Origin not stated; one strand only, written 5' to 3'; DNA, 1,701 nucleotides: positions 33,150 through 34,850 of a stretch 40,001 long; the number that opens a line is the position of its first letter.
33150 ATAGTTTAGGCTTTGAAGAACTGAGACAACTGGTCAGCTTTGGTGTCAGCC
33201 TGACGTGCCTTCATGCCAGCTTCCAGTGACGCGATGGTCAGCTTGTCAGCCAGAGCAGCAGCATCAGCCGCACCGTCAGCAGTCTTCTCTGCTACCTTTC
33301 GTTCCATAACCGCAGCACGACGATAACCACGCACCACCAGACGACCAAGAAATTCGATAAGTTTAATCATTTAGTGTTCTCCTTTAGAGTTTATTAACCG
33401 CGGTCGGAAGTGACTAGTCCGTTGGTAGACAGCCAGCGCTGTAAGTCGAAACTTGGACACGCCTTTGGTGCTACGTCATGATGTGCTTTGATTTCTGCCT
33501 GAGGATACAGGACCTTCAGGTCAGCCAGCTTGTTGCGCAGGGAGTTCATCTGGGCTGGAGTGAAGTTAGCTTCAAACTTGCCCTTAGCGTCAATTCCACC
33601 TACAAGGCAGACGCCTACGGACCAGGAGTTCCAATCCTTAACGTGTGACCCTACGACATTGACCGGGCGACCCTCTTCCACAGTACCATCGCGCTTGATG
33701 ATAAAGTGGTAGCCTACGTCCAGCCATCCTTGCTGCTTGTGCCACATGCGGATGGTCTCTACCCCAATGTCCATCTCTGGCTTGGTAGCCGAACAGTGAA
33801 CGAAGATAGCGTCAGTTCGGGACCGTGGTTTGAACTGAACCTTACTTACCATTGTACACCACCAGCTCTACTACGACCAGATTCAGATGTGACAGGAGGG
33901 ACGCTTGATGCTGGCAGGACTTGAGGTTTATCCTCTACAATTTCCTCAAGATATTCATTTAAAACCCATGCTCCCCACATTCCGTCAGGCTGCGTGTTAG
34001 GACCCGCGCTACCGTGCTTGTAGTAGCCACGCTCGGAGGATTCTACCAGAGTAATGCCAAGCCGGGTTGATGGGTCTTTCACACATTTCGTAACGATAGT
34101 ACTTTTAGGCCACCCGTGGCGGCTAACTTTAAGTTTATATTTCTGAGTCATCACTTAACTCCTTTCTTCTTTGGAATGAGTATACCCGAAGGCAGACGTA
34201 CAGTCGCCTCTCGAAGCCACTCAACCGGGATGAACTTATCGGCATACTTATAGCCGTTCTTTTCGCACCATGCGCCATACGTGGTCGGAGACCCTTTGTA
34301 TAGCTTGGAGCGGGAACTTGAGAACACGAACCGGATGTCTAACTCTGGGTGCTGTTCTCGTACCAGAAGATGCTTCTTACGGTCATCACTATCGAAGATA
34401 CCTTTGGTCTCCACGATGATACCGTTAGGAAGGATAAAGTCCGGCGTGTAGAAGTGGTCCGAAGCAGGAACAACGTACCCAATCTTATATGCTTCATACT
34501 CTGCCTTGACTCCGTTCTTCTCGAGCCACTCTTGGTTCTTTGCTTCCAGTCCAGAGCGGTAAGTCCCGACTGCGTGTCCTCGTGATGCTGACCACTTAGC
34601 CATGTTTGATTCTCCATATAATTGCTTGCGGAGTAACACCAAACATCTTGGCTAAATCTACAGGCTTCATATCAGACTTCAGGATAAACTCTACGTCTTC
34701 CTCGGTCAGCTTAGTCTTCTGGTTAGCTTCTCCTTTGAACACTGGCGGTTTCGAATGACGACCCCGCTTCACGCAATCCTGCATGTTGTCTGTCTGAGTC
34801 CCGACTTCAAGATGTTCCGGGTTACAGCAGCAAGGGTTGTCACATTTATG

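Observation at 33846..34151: Unassigned 101-aa gene between endonuclease I and lysozyme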

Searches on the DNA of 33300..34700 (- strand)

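Call 3: search_dna_similar(query=window:33300-34700:-, collection=phages, mode=near, max_rows=30)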
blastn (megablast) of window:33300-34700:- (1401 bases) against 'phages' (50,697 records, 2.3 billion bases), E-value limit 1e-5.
Records with a match: 246; places in all: 250; records where one place covers at least 80% of the query: 34.
Best place of each record, by identity: 90-95% 98; 80-90% 122; 60-80% 26.
By first word of the organism name: Escherichia 101; Salmonella 60; Enterobacter 18; Kayfunavirus 17; Enterobacteria 10; Citrobacter 8; Shigella 7; Klebsiella 6; Cronobacter 5; Bacteriophage 2; and 11 more.
By host as written in the record: Escherichia coli 55; - 31; Salmonella enterica subsp. enterica serovar Typhi 28; Salmonella enterica subsp. enterica serovar Typhi strain BRD948 10; Enterobacter cloacae 7; Citrobacter freundii CF3 5; Klebsiella pneumoniae 5; Salmonella enterica subsp. enterica serovar Paratyphi C 5; and 65 more.
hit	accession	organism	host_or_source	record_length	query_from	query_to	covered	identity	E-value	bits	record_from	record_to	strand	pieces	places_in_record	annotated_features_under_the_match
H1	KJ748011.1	Escherichia phage PE3-1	Escherichia coli O153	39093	1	1401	100%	85.8%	0e+0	1475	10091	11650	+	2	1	hypothetical protein (x3) | endonuclease | putative HNH endonuclease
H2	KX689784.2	Escherichia phage JSS1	Escherichia coli O153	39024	1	1401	100%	85.8%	0e+0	1475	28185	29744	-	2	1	hypothetical protein (x2) | lysozyme | endonuclease | HNH homing endonuclease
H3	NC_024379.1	Escherichia phage PE3-1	Escherichia coli O153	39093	1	1401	100%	85.8%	0e+0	1475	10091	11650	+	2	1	hypothetical protein (x2) | amidase | endonuclease | putative HNH endonuclease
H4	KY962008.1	Escherichia phage ST31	Escherichia coli ST130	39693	107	1401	92%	92.4%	0e+0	1863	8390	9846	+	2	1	hypothetical protein (x2) | N-acetyl-anhydromuranmyl-L-alanine amidase | endonuclease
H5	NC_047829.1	Escherichia phage ST31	Escherichia coli ST130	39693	107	1401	92%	92.4%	0e+0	1863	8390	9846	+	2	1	hypothetical protein (x2) | amidase | endonuclease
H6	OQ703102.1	Escherichia phage vB_EcoP-R1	Escherichia coli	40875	98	1401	93%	90.8%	0e+0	1746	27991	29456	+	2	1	hypothetical protein (x2) | endolysin | endonuclease I | single-stranded DNA-binding protein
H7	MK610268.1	Hafnia phage vB_HpaA_yong1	Hafnia paralvei LY-23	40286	98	1401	93%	90.7%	0e+0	1744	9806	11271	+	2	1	hypothetical protein (x2) | amidase | endonuclease I | ssDNA-binding protein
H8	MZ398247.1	Enterobacteria phage IME177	Escherichia coli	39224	98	1401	93%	90.6%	0e+0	1739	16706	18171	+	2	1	hypothetical protein (x2) | N-acetyl-anhydromuranmyl-L-alanine amidase | endonuclease | ssDNA-binding protein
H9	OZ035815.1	Kayfunavirus MT1B1P3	-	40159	98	1401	93%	90.0%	0e+0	1695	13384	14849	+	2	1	record has no annotation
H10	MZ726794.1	Escherichia phage vB_EcoA_ASO2B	Escherichia coli O2 Strain ECL21443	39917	98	1401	93%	89.8%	0e+0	1678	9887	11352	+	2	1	hypothetical protein (x2) | RNA polymerase inhibitor | endonuclease | single-stranded DNA-binding protein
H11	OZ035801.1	Kayfunavirus LI10P1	-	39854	98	1401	93%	89.6%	0e+0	1672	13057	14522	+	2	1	record has no annotation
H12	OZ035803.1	Kayfunavirus LI10P1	-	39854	98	1401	93%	89.6%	0e+0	1672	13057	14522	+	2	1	record has no annotation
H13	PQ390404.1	Bacteriophage ST1749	water, soil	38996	98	1392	92%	90.0%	0e+0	1674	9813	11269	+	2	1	hypothetical protein (x2) | amidase | endonuclease | ssDNA binding and annealing protein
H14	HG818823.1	Citrobacter phage CR44b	Citrobacter rodentium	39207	98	1401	93%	89.4%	0e+0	1645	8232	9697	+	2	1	3.01: conserved hypothetical phage protein | 3.5: predicted amidase (lysozyme) | 3: predicted endonuclease | 3: misc_feature | 3.5: misc_feature | and 3 other names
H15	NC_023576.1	Citrobacter phage CR44b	Citrobacter rodentium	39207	98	1401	93%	89.4%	0e+0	1645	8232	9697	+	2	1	3.01: hypothetical protein | 3.5: amidase | 3: endonuclease | 3: misc_feature | 3.5: misc_feature | and 3 other names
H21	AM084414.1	Escherichia phage K1F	-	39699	98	1401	93%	85.6%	0e+0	1362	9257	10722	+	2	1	3.2: gp3.2 protein | 3.5: gp3.5 protein | 3: gp3 protein | 3.5B: gp3.5B protein | 3B: gp3B protein | and 3 other names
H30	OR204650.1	Escherichia phage pO91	Escherichia coli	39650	1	1401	82%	87.8%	0e+0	1342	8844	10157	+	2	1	endolysin | endonuclease I | hypothetical protein (x2) | HNH endonuclease motif protein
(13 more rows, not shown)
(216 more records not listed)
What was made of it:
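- The 1.4-kb region matches 246 phage records, best ST31 at 92% (call 3).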

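Call 6: get_annotated_region(hit=H21, flank=1500)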
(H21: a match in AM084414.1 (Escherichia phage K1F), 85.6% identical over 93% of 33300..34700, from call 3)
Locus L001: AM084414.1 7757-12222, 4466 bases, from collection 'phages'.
description: Enterobacteria phage K1F, complete genome.
organism: Escherichia phage K1F (NCBI taxid 344021)
taxonomy: Viruses; Duplodnaviria; Heunggongvirae; Uroviricota; Caudoviricetes; Autographiviridae; Studiervirinae; Kayfunavirus; Kayfunavirus K1F
host: -; source: -; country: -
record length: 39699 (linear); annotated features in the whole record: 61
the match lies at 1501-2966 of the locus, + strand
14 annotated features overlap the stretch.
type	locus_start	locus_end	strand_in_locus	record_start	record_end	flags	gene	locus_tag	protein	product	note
CDS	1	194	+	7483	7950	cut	1.7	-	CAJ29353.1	gp1.7 protein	-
CDS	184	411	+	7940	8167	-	1.75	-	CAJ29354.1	gp1.75 protein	-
CDS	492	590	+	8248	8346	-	1.8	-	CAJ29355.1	gp1.8 protein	-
CDS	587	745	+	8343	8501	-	2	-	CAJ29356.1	gp2 protein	putative host RNA polymerase inhibitor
CDS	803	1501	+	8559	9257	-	2.5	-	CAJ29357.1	gp2.5 protein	putative single-stranded DNA-binding protein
CDS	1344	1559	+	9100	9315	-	2.55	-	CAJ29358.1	gp2.55 protein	-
CDS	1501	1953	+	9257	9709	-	3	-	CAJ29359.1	gp3 protein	putative endonuclease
CDS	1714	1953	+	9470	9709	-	3B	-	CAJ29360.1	gp3B protein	putative endonuclease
CDS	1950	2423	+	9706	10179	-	3.2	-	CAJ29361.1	gp3.2 protein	-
CDS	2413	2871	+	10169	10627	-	3.5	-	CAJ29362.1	gp3.5 protein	putative lysozyme/RNA polymerase inhibitor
CDS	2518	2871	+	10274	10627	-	3.5B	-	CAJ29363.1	gp3.5B protein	putative lysozyme/RNA polymerase inhibitor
CDS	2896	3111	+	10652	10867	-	3.7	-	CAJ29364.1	gp3.7 protein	-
CDS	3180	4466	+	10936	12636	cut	4A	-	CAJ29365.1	gp4A protein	putative DNA primase/helicase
CDS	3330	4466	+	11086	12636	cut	4B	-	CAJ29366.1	gp4B protein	putative DNA helicase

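Call 7: get_annotated_region(hit=H4, flank=1500)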
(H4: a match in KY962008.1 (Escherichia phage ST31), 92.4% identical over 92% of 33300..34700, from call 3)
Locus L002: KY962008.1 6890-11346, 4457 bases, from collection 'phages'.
description: Escherichia phage ST31, complete genome.
organism: Escherichia phage ST31 (NCBI taxid 1983789)
taxonomy: Viruses; Duplodnaviria; Heunggongvirae; Uroviricota; Caudoviricetes; Autographiviridae; Studiervirinae; Kayfunavirus; Kayfunavirus ST31
host: Escherichia coli ST130; source: -; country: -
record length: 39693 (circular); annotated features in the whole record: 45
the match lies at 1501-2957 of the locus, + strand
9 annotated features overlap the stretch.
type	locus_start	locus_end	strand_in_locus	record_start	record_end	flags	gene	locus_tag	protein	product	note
CDS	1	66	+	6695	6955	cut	-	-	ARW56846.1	hypothetical protein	-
CDS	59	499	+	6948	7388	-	-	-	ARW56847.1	hypothetical protein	-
CDS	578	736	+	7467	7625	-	-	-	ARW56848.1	inhibitor of host bacterial RNA polymerase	-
CDS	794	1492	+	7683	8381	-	-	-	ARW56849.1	ssDNA-binding protein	-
CDS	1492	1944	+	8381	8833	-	-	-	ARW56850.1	endonuclease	-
CDS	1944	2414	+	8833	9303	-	-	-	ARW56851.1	hypothetical protein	-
CDS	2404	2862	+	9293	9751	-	-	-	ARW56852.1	N-acetyl-anhydromuranmyl-L-alanine amidase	-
CDS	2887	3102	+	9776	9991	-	-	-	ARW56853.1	hypothetical protein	-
CDS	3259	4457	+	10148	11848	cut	-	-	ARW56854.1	primase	-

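Call 8: get_annotated_region(hit=H1, flank=1500)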
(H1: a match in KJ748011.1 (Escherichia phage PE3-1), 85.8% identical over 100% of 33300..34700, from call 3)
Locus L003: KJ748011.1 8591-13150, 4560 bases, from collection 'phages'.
description: Escherichia phage PE3-1, complete genome.
organism: Escherichia phage PE3-1 (NCBI taxid 1498170)
taxonomy: Viruses; Duplodnaviria; Heunggongvirae; Uroviricota; Caudoviricetes; Autographiviridae; Studiervirinae; Kayfunavirus; Kayfunavirus PE31
host: Escherichia coli O153; source: -; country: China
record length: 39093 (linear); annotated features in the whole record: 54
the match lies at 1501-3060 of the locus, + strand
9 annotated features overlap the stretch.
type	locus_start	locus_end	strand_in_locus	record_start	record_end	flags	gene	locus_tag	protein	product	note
CDS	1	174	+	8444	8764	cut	-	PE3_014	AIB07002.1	hypothetical protein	11.2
CDS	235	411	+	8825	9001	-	-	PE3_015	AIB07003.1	host RNAP inhibitor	gp2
CDS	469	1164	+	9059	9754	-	-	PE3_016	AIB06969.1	hypothetical protein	gp2.5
CDS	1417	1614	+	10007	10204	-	-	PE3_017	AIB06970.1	putative HNH endonuclease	12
CDS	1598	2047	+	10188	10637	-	-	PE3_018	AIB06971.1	endonuclease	gp3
CDS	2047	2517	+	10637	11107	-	-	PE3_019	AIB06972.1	hypothetical protein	gp3.2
CDS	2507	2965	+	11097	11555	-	-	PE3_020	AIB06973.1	hypothetical protein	gp3.5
CDS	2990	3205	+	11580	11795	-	-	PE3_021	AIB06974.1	hypothetical protein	gp3.7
CDS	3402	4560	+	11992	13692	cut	-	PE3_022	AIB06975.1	hypothetical protein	gp4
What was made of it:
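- Annotated neighbours in K1F, ST31 and PE3-1 are gp3 - gp3.2 (156-157 aa) - gp3.5 (calls 6-8).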

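Call 11: search_dna_similar(query=window:33846-34151:-, collection=phages, mode=near, max_rows=60)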
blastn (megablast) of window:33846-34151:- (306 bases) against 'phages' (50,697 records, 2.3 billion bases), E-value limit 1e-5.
Records with a match: 15; places in all: 15; records where one place covers at least 80% of the query: 12.
Best place of each record, by identity: 95-99% 2; 90-95% 4; 80-90% 9.
By first word of the organism name: Escherichia 7; Citrobacter 2; Hafnia 1; Enterococcus 1; Enterobacteria 1; Bacteriophage 1; Salmonella 1; Kayfunavirus 1.
By host as written in the record: Escherichia coli 3; Escherichia coli ST130 2; - 2; Citrobacter rodentium 2; Hafnia paralvei LY-23 1; Enterococcus faecalis 1; Escherichia coli EC762 1; Escherichia coli E4002 1; and 2 more.
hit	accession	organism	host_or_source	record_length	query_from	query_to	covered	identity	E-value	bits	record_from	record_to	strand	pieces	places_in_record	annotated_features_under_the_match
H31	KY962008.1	Escherichia phage ST31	Escherichia coli ST130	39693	1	306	100%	93.4%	1e-102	469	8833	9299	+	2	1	hypothetical protein | N-acetyl-anhydromuranmyl-L-alanine amidase | endonuclease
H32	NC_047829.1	Escherichia phage ST31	Escherichia coli ST130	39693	1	306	100%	93.4%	1e-102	469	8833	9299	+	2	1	hypothetical protein | amidase | endonuclease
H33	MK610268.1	Hafnia phage vB_HpaA_yong1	Hafnia paralvei LY-23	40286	1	306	100%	90.5%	4e-87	418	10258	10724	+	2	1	hypothetical protein | amidase | endonuclease I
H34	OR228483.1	Escherichia phage pO2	Escherichia coli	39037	1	306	100%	87.4%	2e-70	362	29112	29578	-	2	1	hypothetical protein | endolysin | endonuclease I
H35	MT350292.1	Enterococcus phage EFA-1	Enterococcus faecalis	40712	1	306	100%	87.1%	2e-70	356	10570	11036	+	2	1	hypothetical protein | amidase/ lysin | endonuclease I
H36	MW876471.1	Escherichia phage P762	Escherichia coli EC762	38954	8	306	98%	86.4%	3e-63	338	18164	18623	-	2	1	hypothetical protein | endolysin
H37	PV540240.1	Escherichia phage BUCT788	Escherichia coli E4002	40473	1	263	86%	92.4%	4e-102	375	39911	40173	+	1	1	hypothetical protein | endonuclease I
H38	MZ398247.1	Enterobacteria phage IME177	Escherichia coli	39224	1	263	86%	85.3%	2e-70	270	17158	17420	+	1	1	hypothetical protein | endonuclease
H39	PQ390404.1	Bacteriophage ST1749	water, soil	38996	1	263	86%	85.2%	2e-70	270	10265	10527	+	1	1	hypothetical protein | endonuclease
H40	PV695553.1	Salmonella phage ST0223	Salmonella enterica subsp. enterica ...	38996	1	263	86%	85.2%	2e-70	270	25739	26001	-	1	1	hypothetical protein | endonuclease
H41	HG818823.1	Citrobacter phage CR44b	Citrobacter rodentium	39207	1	260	85%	80.1%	2e-45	187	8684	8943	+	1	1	3.01: conserved hypothetical phage protein | 3: predicted endonuclease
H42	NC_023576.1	Citrobacter phage CR44b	Citrobacter rodentium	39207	1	260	85%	80.1%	2e-45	187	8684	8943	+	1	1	3.01: hypothetical protein | 3: endonuclease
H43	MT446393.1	Escherichia virus TH16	Escherichia coli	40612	255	306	17%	98.1%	2e-16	92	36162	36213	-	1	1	record has no annotation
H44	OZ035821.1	Kayfunavirus PDP21P1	-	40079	255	306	17%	96.2%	8e-15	86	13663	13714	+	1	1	record has no annotation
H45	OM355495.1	Escherichia phage ZH4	Escherichia coli GXEC-H4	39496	255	306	17%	88.5%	4e-8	64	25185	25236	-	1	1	hypothetical protein (x2)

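Call 64: get_annotated_region(hit=H30, flank=300)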
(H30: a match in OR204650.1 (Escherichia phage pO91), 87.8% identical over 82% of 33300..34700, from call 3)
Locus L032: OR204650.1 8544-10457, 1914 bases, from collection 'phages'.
description: Escherichia phage pO91, complete genome.
organism: Escherichia phage pO91 (NCBI taxid 3072194)
taxonomy: Viruses; Duplodnaviria; Heunggongvirae; Uroviricota; Caudoviricetes; Autographiviridae; Studiervirinae; Kayfunavirus
host: Escherichia coli; source: -; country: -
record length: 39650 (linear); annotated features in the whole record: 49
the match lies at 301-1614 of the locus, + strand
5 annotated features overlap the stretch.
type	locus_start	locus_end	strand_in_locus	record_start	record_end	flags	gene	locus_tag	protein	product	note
CDS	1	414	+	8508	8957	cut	-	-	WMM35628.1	HNH endonuclease motif protein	protein Gp2.8/Gp7.7 contains HNH endonuclease motif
CDS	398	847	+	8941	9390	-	-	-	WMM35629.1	endonuclease I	endonuclease I (EC), four-way DNA junctions resolving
CDS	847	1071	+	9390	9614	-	-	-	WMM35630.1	hypothetical protein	-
CDS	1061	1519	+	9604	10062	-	-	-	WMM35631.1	endolysin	-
CDS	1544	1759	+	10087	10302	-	-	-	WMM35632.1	hypothetical protein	-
